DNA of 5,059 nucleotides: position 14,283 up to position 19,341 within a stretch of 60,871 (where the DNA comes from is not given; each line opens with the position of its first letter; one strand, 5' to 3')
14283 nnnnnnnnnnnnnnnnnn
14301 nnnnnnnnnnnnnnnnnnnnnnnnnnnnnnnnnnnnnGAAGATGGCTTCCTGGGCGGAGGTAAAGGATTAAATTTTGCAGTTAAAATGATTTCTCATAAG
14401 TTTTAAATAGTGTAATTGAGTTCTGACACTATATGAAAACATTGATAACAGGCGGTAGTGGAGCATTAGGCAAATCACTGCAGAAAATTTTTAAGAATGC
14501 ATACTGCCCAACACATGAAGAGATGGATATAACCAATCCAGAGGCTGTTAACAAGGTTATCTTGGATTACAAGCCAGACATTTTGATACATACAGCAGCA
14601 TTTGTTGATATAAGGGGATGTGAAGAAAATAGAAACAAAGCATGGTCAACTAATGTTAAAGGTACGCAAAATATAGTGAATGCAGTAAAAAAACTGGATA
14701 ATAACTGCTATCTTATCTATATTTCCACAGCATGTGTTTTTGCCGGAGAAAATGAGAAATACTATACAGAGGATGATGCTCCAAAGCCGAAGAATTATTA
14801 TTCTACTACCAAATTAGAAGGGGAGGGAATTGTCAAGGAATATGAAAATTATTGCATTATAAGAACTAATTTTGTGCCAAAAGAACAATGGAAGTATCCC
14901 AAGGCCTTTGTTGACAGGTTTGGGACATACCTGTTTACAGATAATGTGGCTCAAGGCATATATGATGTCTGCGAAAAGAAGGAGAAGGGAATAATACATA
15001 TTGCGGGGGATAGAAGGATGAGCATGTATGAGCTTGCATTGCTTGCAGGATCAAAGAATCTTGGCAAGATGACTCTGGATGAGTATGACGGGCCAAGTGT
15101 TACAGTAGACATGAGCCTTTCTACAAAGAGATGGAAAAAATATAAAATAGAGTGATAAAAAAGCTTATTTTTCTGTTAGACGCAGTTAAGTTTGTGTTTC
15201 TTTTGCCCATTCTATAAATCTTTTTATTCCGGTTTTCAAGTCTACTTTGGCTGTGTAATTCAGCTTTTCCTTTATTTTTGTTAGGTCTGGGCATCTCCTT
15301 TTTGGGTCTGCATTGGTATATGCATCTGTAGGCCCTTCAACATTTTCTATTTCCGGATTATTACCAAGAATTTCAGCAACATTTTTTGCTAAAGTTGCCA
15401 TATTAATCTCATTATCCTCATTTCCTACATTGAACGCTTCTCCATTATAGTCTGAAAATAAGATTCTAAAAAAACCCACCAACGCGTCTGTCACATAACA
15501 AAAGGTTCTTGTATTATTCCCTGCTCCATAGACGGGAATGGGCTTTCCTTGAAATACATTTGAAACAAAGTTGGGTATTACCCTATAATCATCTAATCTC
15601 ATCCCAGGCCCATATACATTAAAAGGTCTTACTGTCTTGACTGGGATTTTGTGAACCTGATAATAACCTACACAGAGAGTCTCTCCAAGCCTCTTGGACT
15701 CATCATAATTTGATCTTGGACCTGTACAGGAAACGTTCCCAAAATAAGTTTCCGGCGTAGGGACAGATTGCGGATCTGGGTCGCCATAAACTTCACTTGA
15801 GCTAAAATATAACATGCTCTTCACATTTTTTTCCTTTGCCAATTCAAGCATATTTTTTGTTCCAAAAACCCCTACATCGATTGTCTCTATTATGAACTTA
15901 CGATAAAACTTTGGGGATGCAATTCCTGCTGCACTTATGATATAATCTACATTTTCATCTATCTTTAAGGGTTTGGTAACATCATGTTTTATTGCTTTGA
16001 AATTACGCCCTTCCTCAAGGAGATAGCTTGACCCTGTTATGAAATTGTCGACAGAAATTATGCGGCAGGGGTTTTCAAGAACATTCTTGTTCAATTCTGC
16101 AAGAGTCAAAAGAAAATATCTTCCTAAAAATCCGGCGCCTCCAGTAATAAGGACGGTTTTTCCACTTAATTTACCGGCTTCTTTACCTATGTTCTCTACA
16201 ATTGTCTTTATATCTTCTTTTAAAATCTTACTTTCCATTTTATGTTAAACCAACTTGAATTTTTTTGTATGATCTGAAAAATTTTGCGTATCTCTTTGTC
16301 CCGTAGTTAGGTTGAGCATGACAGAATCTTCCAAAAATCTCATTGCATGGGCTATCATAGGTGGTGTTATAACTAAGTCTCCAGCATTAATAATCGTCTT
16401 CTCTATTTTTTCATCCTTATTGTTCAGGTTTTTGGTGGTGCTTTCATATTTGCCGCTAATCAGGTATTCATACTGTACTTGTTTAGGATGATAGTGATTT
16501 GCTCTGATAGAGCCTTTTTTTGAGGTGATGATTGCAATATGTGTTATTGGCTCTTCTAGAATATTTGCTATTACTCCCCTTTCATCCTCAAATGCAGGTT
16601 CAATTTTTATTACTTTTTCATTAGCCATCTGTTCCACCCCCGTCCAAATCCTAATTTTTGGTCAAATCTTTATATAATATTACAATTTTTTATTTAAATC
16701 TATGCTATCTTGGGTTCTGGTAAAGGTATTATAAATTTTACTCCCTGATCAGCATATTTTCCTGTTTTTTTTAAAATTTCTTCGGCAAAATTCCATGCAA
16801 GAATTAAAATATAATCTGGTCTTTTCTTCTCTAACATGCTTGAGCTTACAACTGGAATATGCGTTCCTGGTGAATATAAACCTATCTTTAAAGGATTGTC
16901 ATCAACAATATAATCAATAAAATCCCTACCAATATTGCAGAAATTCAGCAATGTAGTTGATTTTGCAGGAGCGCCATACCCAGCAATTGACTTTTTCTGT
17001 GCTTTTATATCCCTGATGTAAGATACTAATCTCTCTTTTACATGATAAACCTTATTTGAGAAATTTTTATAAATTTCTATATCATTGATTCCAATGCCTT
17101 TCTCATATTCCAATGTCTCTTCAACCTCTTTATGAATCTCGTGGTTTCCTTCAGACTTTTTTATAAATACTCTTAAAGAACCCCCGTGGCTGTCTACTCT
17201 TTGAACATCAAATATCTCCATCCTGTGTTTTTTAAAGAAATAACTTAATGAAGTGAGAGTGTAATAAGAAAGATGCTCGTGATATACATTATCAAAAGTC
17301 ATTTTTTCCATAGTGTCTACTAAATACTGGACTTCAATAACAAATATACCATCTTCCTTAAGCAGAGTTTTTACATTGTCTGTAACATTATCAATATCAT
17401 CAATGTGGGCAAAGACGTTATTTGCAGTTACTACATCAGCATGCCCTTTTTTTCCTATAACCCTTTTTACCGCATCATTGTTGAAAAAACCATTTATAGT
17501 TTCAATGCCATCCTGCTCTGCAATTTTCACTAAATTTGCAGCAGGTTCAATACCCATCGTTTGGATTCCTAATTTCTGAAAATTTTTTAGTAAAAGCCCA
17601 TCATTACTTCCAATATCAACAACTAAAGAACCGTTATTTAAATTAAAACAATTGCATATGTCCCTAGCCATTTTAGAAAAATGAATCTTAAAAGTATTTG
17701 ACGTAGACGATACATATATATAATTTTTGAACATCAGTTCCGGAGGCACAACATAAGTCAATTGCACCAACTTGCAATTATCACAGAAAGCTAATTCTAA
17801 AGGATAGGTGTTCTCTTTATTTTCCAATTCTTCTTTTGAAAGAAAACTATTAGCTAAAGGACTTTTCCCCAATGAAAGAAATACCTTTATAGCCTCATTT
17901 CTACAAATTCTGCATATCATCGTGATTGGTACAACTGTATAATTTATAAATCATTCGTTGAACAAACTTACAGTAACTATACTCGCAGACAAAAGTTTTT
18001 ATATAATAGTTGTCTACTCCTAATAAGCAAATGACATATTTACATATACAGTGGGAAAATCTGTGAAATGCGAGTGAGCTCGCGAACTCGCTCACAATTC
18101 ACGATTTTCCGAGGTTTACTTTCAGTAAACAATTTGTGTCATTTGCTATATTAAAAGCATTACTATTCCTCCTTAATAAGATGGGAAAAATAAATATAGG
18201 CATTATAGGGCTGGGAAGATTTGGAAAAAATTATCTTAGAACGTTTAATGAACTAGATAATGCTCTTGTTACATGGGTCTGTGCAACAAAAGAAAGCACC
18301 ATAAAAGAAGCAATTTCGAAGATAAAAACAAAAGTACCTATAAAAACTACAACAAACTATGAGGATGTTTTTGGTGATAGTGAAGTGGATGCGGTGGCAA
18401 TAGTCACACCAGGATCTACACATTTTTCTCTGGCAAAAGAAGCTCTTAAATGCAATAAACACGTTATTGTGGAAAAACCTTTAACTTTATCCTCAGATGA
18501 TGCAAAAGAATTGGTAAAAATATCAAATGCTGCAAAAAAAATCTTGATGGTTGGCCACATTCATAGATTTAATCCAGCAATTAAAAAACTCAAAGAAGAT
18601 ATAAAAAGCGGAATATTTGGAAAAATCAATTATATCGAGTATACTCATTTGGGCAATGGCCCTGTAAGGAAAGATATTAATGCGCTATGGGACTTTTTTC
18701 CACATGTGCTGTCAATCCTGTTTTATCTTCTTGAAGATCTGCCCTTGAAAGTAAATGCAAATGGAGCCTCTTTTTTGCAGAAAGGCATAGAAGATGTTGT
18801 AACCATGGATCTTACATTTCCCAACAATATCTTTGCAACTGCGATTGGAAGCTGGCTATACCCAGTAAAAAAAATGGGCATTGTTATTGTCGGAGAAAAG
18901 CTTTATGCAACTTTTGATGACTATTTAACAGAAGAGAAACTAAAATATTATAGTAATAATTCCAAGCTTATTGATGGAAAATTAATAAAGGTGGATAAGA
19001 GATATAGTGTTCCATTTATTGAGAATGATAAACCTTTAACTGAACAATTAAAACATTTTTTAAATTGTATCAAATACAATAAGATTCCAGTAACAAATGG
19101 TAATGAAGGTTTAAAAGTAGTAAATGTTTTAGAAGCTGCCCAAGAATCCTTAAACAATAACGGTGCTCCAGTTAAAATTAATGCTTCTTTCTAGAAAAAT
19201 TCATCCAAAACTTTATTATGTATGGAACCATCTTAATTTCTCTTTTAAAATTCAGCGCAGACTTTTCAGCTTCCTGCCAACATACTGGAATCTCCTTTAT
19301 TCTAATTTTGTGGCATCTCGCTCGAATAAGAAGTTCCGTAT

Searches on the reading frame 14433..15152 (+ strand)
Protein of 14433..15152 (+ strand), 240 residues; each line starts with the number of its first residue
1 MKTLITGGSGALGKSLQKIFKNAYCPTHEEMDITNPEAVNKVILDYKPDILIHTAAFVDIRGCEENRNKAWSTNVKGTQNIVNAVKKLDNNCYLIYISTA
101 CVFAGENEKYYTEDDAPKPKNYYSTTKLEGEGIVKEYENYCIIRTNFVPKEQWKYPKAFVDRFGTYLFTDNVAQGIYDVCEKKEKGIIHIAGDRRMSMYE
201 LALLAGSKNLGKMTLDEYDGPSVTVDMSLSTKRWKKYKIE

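Call 84: search_protein_families(library=pfam, proteins=[window:14433-15152:+], max_evalue=0.0001)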
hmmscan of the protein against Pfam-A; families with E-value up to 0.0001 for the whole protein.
window:14433-15152:+ (240 aa): 6 families
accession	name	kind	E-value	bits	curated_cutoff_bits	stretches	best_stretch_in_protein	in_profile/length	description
PF04321.23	RmlD_sub_bind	-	7.3e-41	140.6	27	1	1-202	1-224/287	RmlD substrate binding domain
PF01370.27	Epimerase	-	1.5e-20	74.1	20.9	1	4-139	2-158/240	NAD dependent epimerase/dehydratase family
PF16363.11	GDP_Man_Dehyd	-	4.7e-15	56.3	27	1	29-139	57-169/332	GDP-mannose 4,6 dehydratase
PF07993.18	NAD_binding_4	-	5.8e-12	45.8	20.1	1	49-150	90-209/258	Male sterility protein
PF01073.25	3Beta_HSD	-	6.5e-11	42.2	22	1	20-138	41-161/280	3-beta hydroxysteroid dehydrogenase/isomerase family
PF02719.21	Polysacc_synt_2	-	4.8e-10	39.5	20.2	1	32-99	62-128/293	Polysaccharide biosynthesis protein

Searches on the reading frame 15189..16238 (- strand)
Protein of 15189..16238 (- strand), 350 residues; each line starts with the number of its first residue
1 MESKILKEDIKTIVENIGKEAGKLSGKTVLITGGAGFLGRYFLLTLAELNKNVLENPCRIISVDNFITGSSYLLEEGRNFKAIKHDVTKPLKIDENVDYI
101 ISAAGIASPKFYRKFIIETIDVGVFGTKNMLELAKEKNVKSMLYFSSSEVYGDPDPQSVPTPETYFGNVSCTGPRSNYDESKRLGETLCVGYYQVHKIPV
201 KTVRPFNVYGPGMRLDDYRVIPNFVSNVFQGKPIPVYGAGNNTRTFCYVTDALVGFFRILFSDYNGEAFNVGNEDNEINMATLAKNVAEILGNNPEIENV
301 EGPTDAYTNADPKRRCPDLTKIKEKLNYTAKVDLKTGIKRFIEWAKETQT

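Call 84: search_protein_families(library=pfam, proteins=[window:15189-16238:-], max_evalue=0.0001)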
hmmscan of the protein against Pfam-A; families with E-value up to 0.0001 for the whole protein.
window:15189-16238:- (350 aa): 5 families
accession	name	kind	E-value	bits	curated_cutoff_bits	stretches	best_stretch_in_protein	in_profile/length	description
PF01370.27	Epimerase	-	3.8e-42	144.8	20.9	1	29-272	1-240/240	NAD dependent epimerase/dehydratase family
PF16363.11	GDP_Man_Dehyd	-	1.4e-33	117.2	27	1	30-340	1-331/332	GDP-mannose 4,6 dehydratase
PF01073.25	3Beta_HSD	-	3.4e-14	53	22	1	30-250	1-219/280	3-beta hydroxysteroid dehydrogenase/isomerase family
PF07993.18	NAD_binding_4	-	4.1e-11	43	20.1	1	93-210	85-209/258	Male sterility protein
PF02719.21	Polysacc_synt_2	-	1.3e-07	31.5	20.2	0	29-147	1-128/293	Polysaccharide biosynthesis protein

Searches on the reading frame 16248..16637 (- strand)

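Call 73: search_protein_families(library=pfam, proteins=[window:16248-16637:-], max_evalue=0.001)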
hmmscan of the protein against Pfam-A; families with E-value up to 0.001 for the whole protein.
window:16248-16637:- (130 aa): 3 families
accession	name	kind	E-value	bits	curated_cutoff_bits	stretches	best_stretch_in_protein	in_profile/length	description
PF07883.17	Cupin_2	-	1.1e-06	28.7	27.2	1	38-105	4-62/70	Cupin domain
PF14667.12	Polysacc_synt_C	-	2.1e-06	28.3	28.7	1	17-107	2-93/111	Polysaccharide biosynthesis C-terminal domain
PF00190.28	Cupin_1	-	5.1e-06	26.6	22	1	35-100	36-100/151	Cupin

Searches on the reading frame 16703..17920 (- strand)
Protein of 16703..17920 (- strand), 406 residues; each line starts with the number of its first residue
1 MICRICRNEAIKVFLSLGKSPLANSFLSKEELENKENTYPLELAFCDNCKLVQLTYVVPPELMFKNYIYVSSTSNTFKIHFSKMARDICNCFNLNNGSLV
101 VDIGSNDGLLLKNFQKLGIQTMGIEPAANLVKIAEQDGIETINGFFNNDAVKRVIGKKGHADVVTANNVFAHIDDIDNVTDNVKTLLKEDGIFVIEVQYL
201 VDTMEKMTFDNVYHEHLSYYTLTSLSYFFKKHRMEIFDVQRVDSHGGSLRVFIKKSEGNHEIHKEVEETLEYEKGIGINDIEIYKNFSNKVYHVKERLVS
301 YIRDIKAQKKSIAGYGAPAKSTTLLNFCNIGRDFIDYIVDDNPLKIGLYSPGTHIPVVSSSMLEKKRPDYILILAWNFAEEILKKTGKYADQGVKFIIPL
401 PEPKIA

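Call 73: search_protein_families(library=pfam, proteins=[window:16703-17920:-], max_evalue=0.001)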
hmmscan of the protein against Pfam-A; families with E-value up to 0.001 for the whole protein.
window:16703-17920:- (406 aa): 7 families
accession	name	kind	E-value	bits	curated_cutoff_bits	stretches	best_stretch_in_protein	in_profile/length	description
PF08484.17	Methyltransf_14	-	3.6e-59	199.6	23.5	1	244-401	2-160/160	C-methyltransferase C-terminal domain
PF08421.16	Methyltransf_13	-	1.3e-23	83.4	31.3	1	3-64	1-62/62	Putative zinc binding domain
PF13489.12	Methyltransf_23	-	1.2e-17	64.6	27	1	85-231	10-156/164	Methyltransferase domain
PF08242.18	Methyltransf_12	-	4.2e-11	43.9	30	1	101-193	1-98/98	Methyltransferase domain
PF08241.18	Methyltransf_11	-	2.1e-09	38.3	21.2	1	101-195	1-95/95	Methyltransferase domain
PF13649.12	Methyltransf_25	-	3.5e-06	28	27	1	100-191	1-97/97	Methyltransferase domain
PF13847.12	Methyltransf_31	-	4.1e-05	23.7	27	1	97-202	4-117/145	Methyltransferase domain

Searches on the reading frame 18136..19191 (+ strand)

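Call 73: search_protein_families(library=pfam, proteins=[window:18136-19191:+], max_evalue=0.001)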
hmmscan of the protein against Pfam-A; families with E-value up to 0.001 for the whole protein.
window:18136-19191:+ (352 aa): 3 families
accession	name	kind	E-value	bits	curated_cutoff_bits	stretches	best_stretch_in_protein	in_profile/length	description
PF01408.29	GFO_IDH_MocA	-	2.4e-27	96.5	24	1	19-141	1-120/120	Oxidoreductase family, NAD-binding Rossmann fold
PF22725.1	GFO_IDH_MocA_C3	-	7.7e-11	42.5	27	1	150-255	2-120/124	GFO/IDH/MocA C-terminal domain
PF02894.22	GFO_IDH_MocA_C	-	8.4e-08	32.7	22.9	1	153-348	1-218/218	Oxidoreductase family, C-terminal alpha/beta domain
